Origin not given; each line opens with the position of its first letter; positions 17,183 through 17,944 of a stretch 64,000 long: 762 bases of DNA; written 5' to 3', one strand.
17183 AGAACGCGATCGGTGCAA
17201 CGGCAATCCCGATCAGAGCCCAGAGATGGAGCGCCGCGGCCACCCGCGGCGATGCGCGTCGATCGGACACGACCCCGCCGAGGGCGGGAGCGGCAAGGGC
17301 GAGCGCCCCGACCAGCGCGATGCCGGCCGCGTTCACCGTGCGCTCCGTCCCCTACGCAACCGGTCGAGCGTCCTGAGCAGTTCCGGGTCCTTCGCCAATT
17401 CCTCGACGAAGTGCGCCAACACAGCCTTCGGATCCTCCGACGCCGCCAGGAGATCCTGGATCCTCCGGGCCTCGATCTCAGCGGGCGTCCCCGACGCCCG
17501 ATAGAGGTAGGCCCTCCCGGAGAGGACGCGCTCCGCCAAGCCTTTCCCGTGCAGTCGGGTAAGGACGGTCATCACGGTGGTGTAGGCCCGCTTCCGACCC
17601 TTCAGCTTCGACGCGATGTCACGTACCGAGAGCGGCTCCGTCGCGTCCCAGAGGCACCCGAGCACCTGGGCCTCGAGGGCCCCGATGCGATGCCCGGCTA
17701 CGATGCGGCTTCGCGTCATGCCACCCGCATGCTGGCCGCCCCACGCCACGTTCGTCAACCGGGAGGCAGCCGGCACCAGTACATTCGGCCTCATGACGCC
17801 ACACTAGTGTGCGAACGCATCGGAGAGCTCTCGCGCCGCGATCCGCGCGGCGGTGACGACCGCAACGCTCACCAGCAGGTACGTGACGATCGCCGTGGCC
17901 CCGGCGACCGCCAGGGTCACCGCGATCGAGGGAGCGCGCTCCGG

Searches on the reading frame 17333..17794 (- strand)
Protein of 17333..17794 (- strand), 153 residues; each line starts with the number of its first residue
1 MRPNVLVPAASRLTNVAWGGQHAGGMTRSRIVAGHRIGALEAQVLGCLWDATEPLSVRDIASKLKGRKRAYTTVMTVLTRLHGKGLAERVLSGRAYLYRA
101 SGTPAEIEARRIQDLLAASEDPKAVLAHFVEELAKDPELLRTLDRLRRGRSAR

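Call 13: search_protein_families(library=pfam, proteins=[window:17333-17794:-], max_evalue=0.01)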
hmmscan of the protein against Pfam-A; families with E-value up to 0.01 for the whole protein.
window:17333-17794:- (153 aa): 2 families
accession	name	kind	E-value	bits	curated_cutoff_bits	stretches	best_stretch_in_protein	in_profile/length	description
PF03965.22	Penicillinase_R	-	2.2e-19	70.3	22.6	1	37-143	1-109/115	Penicillinase repressor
PF01978.25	TrmB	-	0.00028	21.1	25.6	1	40-100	9-64/68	Sugar-specific transcriptional regulator TrmB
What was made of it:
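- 17333..17719 (-): BlaI-family winged-helix repressor, the proposed cognate regulator. The conserved start is M26 of ORF 17333-17794. Pfam Penicillinase_R at 2e-19 (call 13).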

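Call 24: search_protein_families(library=ncbifam, proteins=[window:17333-17794:-], max_evalue=0.01)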
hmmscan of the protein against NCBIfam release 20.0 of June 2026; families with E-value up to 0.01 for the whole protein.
window:17333-17794:- (153 aa): 1 family
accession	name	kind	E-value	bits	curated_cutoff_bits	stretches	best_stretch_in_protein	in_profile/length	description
TIGR02698.1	CopY_TcrY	equivalog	1.4e-05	25.3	121.95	1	39-133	4-100/130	CopY/TcrY family copper transport repressor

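Call 44: search_solved_structures(query=window:17333-17794:-, max_evalue=0.01, show_alignments=2)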
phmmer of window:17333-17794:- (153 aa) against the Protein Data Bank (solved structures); distinct sequences matched with E-value up to 0.01: 2.
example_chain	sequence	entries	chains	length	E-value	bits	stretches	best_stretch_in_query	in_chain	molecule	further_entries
2g9w_A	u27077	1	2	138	1.1e-13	55.2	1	36-150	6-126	conserved hypothetical protein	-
1sd4_A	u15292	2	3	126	0.0053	20.5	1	38-130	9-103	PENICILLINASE REPRESSOR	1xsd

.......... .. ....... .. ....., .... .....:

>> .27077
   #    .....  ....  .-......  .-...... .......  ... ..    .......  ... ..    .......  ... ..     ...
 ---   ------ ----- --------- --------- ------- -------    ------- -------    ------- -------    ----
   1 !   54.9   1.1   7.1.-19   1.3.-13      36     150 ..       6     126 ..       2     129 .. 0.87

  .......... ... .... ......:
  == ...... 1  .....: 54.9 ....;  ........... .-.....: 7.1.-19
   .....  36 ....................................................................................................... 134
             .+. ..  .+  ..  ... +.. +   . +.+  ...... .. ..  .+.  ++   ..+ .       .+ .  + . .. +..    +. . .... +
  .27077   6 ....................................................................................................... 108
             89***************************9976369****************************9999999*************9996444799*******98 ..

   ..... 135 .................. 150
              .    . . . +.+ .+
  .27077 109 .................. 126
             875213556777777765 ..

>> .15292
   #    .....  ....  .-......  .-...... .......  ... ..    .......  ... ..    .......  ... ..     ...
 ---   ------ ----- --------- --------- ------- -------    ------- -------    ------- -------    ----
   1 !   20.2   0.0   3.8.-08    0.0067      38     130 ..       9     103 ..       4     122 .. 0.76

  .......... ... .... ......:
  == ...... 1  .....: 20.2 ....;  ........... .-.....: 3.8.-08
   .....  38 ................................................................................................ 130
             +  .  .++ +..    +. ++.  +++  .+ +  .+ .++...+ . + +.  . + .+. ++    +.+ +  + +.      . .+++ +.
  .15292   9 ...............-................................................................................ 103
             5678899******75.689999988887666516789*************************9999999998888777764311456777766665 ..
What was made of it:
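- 17333..17719 (-): Best solved structure is 2G9W, M. tuberculosis Rv1846c/BlaI, at 1e-13 (call 44).
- On BlaI/MecI/CopY (Penicillinase_R) repressor with its operators: PDB 2G9W at 1e-13 and 1SD4 at 5e-3 (call 44).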

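Call 49: find_related_loci(query=A3, collection=genome_contigs, flank=8000)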
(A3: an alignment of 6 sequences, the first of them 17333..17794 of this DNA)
Query A3 (153 aa) in genome_contigs; peptide patterns used: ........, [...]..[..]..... (x = any residue, [..] = any of these).
600 stretches matched a pattern (row limit reached: there are more); 583 encode a relative of the query (tblastn E <= 1e-3); the best 80 are kept; 80 distinct loci.
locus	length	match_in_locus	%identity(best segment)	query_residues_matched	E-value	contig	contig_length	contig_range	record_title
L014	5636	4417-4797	81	12-138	4e-64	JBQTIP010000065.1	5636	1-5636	MAG: Actinomycetota bacterium isolate SAR1 c_000000304291, whole genome shotgun sequence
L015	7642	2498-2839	60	26-139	3e-37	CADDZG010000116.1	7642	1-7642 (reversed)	Actinobacteria bacterium isolate 23 genome assembly, contig: NODE_7437_length_7642_cov_26.519228, whole genome shotgun s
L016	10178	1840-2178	54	30-143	4e-30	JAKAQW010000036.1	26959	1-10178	MAG: Actinomycetes bacterium isolate YF2.bin99 NODE_1498_length_26959_cov_4.682171, whole genome shotgun sequence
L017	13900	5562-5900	50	30-143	2e-28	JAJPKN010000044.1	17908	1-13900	MAG: Actinomycetota bacterium isolate Centralia_MAG_82 k107_513821, whole genome shotgun sequence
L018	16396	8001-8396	45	2-142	2e-27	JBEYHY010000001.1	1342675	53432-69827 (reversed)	Saccharomonospora sp. NPDC006951 NPDC006951_269_E9.ctg-0001, whole genome shotgun sequence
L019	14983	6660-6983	52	36-141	6e-26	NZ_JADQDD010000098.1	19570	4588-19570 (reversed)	Pseudonocardia sp. KRD291 98, whole genome shotgun sequence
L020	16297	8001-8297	52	33-130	1e-24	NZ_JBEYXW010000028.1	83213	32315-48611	Saccharomonospora sp. NPDC046836 NPDC046836_298_D2.ctg-0028, whole genome shotgun sequence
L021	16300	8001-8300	50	37-135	2e-24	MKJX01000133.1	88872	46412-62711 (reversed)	Pseudonocardia sp. CNS-139 NODE_21_length_88872_cov_173.771_ID_11, whole genome shotgun sequence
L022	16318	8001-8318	46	37-143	3e-23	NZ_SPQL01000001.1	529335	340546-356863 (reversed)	Blastococcus sp. CT_GayMR19 NODE_1_length_529335_cov_138.699742, whole genome shotgun sequence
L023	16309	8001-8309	47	36-138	7e-23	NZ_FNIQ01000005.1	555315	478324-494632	Geodermatophilus sp. DSM 45219, whole genome shotgun sequence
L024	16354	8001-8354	44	30-144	2e-22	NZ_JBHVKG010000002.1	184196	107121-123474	Nocardioides sp. NPDC057764 NPDC057764_T28_H10.ctg-0002, whole genome shotgun sequence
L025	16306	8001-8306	47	37-137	2e-22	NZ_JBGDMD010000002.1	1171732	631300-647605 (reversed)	Amycolatopsis kentuckyensis strain KC20-1 2, whole genome shotgun sequence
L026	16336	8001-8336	42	19-136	2e-22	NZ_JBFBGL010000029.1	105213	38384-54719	Amycolatopsis sp. NPDC089917 NPDC089917_189_A8.ctg-0029, whole genome shotgun sequence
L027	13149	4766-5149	43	18-141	2e-22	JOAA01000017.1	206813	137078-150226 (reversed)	Rhodococcus rhodnii strain NRRL B-16535 contig17.1, whole genome shotgun sequence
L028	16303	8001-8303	49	37-136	4e-22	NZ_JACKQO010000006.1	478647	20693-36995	Amycolatopsis sp. CM201R contig06, whole genome shotgun sequence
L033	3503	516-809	45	24-129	2e-20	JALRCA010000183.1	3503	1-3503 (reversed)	MAG: Aeromicrobium sp. isolate HQM.2 HQM_668481, whole genome shotgun sequence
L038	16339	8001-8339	45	36-146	4e-20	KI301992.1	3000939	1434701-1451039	actinobacterium LLX17 genomic scaffold scaffold00001, whole genome shotgun sequence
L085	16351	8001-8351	44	16-129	1e-17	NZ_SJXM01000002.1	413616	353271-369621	Aeromicrobium sp. IC_218 NODE_2_length_413616_cov_39.191906, whole genome shotgun sequence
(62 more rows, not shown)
